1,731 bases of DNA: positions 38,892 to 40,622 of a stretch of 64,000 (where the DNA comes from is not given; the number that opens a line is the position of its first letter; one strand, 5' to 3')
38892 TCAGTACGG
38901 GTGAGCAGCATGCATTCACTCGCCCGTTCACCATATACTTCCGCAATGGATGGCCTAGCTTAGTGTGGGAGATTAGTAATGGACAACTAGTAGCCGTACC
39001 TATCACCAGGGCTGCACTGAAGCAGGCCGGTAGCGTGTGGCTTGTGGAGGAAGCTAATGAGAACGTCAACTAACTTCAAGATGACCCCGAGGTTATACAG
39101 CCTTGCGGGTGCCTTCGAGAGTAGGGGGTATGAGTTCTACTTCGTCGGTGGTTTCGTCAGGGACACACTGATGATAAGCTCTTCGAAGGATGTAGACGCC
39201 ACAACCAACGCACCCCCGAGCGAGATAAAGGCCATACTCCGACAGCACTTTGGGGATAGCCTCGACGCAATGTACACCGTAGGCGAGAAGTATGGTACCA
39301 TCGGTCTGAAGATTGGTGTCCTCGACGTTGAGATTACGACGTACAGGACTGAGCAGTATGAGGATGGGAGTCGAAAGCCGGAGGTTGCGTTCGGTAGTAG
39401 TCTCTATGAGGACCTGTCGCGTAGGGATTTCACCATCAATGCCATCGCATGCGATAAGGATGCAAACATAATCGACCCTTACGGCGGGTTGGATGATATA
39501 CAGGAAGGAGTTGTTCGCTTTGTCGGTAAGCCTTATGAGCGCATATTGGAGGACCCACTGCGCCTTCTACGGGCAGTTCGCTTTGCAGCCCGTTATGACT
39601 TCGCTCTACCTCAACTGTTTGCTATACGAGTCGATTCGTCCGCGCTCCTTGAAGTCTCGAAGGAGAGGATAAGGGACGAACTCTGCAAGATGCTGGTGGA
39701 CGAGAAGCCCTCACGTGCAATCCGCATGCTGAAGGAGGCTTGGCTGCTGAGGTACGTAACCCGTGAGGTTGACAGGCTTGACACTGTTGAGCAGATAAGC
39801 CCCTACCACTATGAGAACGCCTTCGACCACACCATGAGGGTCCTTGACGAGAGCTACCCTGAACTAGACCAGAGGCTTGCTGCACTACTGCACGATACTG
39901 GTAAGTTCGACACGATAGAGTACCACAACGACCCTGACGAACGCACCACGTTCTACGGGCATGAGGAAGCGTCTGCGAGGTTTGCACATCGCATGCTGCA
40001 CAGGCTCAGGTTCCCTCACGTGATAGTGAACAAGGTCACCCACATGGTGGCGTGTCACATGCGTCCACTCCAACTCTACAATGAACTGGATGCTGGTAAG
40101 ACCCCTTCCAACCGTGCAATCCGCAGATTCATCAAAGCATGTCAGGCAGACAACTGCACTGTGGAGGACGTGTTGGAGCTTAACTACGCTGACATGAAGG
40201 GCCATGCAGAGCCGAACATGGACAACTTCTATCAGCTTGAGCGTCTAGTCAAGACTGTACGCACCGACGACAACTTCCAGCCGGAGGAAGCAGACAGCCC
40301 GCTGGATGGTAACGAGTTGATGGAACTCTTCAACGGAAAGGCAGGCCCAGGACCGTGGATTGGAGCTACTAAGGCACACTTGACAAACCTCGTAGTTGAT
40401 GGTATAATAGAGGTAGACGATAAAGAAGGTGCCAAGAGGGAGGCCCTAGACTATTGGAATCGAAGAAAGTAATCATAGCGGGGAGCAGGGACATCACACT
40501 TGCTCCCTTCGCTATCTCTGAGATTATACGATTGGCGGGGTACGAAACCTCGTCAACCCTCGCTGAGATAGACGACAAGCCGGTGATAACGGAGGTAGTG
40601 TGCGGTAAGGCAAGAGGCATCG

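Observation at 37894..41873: Candidate anti-defence / RNA-repair module: DHH-DHHA1 phosphoesterase, CCA-adding enzyme with HD domain, own-promoter SLOG (DprA-like) protein, Zn-ribbon and PD-(D/E)XK-like proteins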

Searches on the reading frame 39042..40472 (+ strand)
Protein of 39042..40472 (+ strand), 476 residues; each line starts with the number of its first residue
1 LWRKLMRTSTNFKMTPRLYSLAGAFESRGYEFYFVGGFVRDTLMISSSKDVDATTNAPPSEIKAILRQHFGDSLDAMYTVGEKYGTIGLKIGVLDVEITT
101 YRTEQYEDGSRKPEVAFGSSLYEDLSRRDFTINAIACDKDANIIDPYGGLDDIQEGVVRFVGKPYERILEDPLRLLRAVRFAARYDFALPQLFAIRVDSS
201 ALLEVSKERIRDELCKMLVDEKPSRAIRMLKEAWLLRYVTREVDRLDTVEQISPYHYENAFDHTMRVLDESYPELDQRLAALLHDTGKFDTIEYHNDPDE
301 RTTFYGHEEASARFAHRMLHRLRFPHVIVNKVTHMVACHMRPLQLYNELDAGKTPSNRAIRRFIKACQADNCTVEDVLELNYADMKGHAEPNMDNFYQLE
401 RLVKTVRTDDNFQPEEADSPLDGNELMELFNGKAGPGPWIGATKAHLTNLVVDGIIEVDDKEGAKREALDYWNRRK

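Call 3: search_protein_families(library=pfam, proteins=[window:39042-40472:+], max_evalue=0.1)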
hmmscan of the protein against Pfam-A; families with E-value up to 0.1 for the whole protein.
window:39042-40472:+ (476 aa): 3 families
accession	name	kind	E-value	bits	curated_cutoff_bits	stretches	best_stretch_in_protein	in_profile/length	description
PF01743.26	PolyA_pol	-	6.9e-32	110.9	23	1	32-159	1-126/126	Poly A polymerase head domain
PF12627.12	PolyA_pol_RNAbd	-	1e-09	38.4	22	1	194-244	11-61/64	Probable RNA and SrmB- binding site of polymerase A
PF01966.28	HD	-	2.5e-07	31.4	22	1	278-346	28-92/116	HD domain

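Call 4: search_protein_families(library=phrogs, proteins=[window:39042-40472:+], max_evalue=0.01)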
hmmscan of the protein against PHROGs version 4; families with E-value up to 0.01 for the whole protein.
window:39042-40472:+ (476 aa): 4 families
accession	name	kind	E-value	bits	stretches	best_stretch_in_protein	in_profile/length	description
phrog_2244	-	DNA, RNA and nucleotide metabolism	4.2e-72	244.8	1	30-427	3-373/392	tRNA nucleotidyltransferase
phrog_24229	-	DNA, RNA and nucleotide metabolism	2.4e-29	103.5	1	30-218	4-205/245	tRNA nucleotidyltransferase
phrog_6931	-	unknown function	3.5e-08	34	1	248-342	23-125/343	-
phrog_1614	-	DNA, RNA and nucleotide metabolism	1e-05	26.4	1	8-221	9-227/268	nucleotidyltransferase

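Call 14: search_dna_similar(query=window:39042-40472:+, collection=phages, mode=protein, max_rows=25)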
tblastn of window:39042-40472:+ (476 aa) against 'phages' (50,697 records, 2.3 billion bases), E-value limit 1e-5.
Records with a match: 381; places in all: 382; records where one place covers at least 80% of the query: 22.
Best place of each record, by identity: <60% 381.
By first word of the organism name: Escherichia 49; Vibrio 45; Erwinia 39; Aeromonas 25; Bacteriophage 24; Salmonella 23; Cronobacter 21; Prevotella 15; Caulobacter 13; Pectobacterium 12; and 41 more.
By host as written in the record: - 72; Cronobacter sakazakii 16; Prevotella sp. 15; Erwinia amylovora 14; Caulobacter vibrioides CB15 13; Aeromonas salmonicida 12; Escherichia coli 10; Aeromonas hydrophila 9; and 126 more.
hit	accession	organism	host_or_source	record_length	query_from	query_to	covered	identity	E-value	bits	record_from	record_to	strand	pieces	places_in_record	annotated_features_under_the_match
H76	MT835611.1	Bacteriophage sp.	human fecal samples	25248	7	475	99%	31.5%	6e-49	186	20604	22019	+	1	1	record has no annotation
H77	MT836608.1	Bacteriophage sp.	human fecal samples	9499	16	472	96%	31.5%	1e-45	176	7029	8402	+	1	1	record has no annotation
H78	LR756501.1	uncultured phage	metagenomic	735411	31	436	85%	35.3%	2e-46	179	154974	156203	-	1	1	record has no annotation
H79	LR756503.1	uncultured phage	metagenomic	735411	31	436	85%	35.3%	2e-46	179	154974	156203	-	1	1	record has no annotation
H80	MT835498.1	Bacteriophage sp.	human fecal samples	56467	25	453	90%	32.8%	7e-44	171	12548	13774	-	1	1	record has no annotation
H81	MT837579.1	Bacteriophage sp.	human fecal samples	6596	11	441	91%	32.3%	3e-37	151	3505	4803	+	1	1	record has no annotation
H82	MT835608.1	Bacteriophage sp.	human fecal samples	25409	18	459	93%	31.4%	2e-38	155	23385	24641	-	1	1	record has no annotation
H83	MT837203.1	Bacteriophage sp.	human fecal samples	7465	14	456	93%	31.3%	2e-41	164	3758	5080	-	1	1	record has no annotation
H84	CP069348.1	Clostridioides phage pCD1602_4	water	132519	11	470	97%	29.7%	3e-41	163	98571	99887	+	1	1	record has no annotation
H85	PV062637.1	Nitratidesulfovibrio phage SRB7757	Nitratidesulfovibrio vulgaris ATCC7757 ...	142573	17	453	92%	30.9%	2e-29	128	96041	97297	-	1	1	record has no annotation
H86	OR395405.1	Desulfovibrio phage 7757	Desulfovibrio vulgaris ATCC 7757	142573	17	453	92%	30.9%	2e-29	128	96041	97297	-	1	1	record has no annotation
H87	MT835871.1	Bacteriophage sp.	human fecal samples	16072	21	453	91%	30.4%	9e-23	107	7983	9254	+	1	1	record has no annotation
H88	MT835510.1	Bacteriophage sp.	human fecal samples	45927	29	456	90%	30.8%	3e-38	154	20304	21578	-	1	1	record has no annotation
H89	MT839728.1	Bacteriophage sp.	human fecal samples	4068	25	454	90%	30.5%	6e-31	132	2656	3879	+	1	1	record has no annotation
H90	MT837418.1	Bacteriophage sp.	human fecal samples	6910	25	459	91%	29.9%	5e-32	135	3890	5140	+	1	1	record has no annotation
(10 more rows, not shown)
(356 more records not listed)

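Call 23: search_protein_families(library=ncbifam, proteins=[window:39057-40472:+], max_evalue=0.1)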
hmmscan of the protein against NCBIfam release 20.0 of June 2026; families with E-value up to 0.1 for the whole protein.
window:39057-40472:+ (471 aa): 13 families
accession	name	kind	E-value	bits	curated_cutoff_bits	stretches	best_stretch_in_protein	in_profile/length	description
TIGR02692.1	tRNA_CCA_actino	equivalog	8.7e-83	278.5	438.8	1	5-467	8-465/466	CCA tRNA nucleotidyltransferase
NF009814.0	PRK13299.1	equivalog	5.1e-62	210.2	290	1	21-236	17-227/396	CCA tRNA nucleotidyltransferase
NF008137.0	PRK10885.1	equivalog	7.2e-41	140.3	451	1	115-403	83-369/409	multifunctional CCA addition/repair protein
TIGR01942.1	pcnB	subfamily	2.2e-38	132.2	305.65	1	20-247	25-251/425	polynucleotide adenylyltransferase PcnB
NF008634.1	PRK11623.1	equivalog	1.4e-25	89.8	702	1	22-239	58-284/469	polynucleotide adenylyltransferase PcnB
NF009813.0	PRK13298.1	equivalog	3.8e-25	88.6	606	1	115-334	83-307/417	tRNA CCA-pyrophosphorylase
NF041569.1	A-tRNAntase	equivalog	3.2e-20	72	1440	1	26-237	481-694/880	A-adding tRNA nucleotidyltransferase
NF009812.0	PRK13297.1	equivalog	1.2e-18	67.4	624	1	115-244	94-225/364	tRNA CCA-pyrophosphorylase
NF009811.0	PRK13296.1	equivalog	1e-16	60.8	469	1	109-216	75-188/360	CCA tRNA nucleotidyltransferase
TIGR00277.1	HDIG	domain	5e-06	26.3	27.6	1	273-326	31-81/84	HDIG domain-containing metalloprotein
NF049941.1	HyMthAminphonOxyTmpB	equivalog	0.003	17.3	300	1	274-333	52-105/188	(R)-1-hydroxy-2-trimethylaminoethylphosphonate oxygenase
NF001265.0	PRK00227.1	equivalog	0.0083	14.3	799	1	236-384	373-501/693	[protein-PII] uridylyltransferase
TIGR01596.1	cas3_HD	equivalog_domain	0.0086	16.2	43.45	1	273-375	34-138/178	CRISPR-associated endonuclease Cas3''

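Call 24: search_protein_families(library=padloc, proteins=[window:39057-40472:+], max_evalue=0.1)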
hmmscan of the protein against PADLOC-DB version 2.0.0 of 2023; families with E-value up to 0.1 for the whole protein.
window:39057-40472:+ (471 aa): 6 families
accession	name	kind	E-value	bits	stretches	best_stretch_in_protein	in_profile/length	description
PDLC01254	Cas3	-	0.00056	18.1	1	273-348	34-101/164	CAS-I; effector_G3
PDLC01378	Cas3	-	0.0016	16.8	1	253-337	20-94/174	CAS-I; effector_G3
PDLC00940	Cas3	-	0.0023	16.2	1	273-375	34-138/178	CRISPR-associated endonuclease Cas3-HD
PDLC01456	Cas3a2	-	0.0028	15.8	1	273-348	51-112/207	CAS-I; effector_G3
PDLC01761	Cas3b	-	0.0035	14.1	1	273-362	47-133/705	-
PDLC00443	JetA1|JetA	-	0.0054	13.5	1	234-293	271-330/466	DUF5716 domain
